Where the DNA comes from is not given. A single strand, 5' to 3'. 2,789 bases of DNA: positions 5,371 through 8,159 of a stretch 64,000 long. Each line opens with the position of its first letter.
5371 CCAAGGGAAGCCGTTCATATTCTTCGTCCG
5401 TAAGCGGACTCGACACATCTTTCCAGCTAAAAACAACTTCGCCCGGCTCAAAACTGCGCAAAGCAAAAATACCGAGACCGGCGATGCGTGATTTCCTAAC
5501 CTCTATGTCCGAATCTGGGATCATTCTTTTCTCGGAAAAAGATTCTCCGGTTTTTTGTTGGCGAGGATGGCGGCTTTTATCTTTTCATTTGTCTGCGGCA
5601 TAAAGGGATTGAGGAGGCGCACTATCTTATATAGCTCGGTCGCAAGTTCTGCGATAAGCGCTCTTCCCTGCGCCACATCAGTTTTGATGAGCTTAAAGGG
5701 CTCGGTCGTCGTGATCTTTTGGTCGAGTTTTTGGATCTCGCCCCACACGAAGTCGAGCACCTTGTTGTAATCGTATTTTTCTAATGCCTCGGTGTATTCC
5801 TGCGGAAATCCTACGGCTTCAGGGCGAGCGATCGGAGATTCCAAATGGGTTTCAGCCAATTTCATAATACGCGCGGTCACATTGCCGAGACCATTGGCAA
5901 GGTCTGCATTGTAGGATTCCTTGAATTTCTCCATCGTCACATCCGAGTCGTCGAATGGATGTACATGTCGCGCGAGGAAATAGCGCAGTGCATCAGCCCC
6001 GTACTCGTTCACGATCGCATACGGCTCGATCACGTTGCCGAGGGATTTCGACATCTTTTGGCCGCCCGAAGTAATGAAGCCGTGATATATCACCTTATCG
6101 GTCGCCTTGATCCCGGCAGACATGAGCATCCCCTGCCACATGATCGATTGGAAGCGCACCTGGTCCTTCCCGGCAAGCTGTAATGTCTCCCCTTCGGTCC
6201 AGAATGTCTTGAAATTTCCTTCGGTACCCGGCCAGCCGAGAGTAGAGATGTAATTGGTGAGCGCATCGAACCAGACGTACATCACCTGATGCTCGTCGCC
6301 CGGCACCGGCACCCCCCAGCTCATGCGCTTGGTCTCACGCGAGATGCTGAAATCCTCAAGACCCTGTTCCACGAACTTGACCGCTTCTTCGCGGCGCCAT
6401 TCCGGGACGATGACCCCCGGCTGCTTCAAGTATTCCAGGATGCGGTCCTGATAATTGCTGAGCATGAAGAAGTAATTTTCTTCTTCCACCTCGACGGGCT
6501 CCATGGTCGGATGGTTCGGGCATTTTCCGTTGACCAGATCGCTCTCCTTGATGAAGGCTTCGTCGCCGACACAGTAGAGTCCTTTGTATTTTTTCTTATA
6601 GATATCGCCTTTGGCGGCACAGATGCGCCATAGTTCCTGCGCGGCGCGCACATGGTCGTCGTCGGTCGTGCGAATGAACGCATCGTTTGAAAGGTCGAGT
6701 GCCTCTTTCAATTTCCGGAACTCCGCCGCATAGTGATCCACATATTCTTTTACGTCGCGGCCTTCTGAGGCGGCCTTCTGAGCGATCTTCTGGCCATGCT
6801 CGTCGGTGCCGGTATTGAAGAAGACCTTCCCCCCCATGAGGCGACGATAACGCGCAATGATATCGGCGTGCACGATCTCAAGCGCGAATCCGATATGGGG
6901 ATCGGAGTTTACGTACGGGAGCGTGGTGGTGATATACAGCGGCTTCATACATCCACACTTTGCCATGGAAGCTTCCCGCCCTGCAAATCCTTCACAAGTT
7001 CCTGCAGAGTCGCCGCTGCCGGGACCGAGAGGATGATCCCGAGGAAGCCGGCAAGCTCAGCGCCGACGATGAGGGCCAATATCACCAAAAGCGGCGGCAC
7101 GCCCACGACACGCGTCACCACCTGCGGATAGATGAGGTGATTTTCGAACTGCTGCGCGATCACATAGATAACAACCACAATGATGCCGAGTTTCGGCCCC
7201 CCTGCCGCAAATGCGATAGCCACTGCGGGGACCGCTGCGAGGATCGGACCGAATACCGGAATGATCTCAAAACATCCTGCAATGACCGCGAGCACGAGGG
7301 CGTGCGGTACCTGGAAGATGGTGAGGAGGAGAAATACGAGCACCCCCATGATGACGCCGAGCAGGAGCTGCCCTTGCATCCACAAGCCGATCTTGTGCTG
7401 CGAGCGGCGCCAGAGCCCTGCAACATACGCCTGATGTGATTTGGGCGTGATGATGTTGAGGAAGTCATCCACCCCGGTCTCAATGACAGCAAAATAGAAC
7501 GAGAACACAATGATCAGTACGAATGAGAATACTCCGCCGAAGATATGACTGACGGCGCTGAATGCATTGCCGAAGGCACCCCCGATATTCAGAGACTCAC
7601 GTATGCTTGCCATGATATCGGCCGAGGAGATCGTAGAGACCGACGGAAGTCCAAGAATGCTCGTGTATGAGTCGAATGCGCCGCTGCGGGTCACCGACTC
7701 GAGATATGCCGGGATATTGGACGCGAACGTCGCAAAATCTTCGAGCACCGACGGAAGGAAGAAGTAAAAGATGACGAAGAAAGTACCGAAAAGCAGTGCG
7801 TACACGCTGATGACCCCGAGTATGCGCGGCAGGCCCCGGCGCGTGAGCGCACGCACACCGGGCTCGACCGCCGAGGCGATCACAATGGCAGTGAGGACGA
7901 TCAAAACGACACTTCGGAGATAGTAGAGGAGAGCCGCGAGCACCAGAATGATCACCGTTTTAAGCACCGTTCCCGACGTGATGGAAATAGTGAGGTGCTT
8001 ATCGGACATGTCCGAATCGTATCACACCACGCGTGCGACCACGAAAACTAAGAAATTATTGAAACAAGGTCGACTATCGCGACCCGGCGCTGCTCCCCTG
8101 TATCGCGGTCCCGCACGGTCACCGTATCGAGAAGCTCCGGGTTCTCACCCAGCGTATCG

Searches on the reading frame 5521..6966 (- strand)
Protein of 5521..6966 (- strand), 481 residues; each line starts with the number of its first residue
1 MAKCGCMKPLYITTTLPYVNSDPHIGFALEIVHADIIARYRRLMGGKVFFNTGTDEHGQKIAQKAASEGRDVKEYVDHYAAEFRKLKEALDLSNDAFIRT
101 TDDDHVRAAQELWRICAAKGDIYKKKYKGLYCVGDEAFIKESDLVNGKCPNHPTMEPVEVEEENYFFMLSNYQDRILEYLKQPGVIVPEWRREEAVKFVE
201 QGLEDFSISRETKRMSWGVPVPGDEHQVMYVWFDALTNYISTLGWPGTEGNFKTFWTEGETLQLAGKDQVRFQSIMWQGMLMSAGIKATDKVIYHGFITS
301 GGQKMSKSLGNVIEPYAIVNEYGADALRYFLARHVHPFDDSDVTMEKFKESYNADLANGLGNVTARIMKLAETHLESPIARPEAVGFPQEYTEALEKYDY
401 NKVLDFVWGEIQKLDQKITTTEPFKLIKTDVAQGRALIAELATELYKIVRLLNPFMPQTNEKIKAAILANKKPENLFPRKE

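Call 24: search_protein_families(library=pfam, proteins=[window:5521-6966:-], max_evalue=0.0001)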
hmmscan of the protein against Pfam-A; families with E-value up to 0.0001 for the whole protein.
window:5521-6966:- (481 aa): 4 families
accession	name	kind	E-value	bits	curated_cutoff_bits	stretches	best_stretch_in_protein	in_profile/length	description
PF09334.17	tRNA-synt_1g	-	1.8e-102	343.5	20.1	2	159-367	178-390/391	tRNA synthetases class I (M)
PF00133.28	tRNA-synt_1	-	6.2e-35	121.2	22.7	2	226-332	296-403/414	tRNA synthetases class I (I, L, M and V)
PF01406.26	tRNA-synt_1e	-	8.7e-16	58.6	27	2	18-151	18-144/301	tRNA synthetases class I (C) catalytic domain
PF01921.24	tRNA-synt_1f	-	7.7e-06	25.5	27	0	265-351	240-328/360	tRNA synthetases class I (K)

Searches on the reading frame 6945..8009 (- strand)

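Call 24: search_protein_families(library=pfam, proteins=[window:6945-8009:-], max_evalue=0.0001)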
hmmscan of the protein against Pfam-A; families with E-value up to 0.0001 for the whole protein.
window:6945-8009:- (354 aa): 1 family
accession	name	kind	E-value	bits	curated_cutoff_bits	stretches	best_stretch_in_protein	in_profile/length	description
PF01594.21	AI-2E_transport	-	1.7e-58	198.8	34.3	1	19-341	5-325/327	AI-2E family transporter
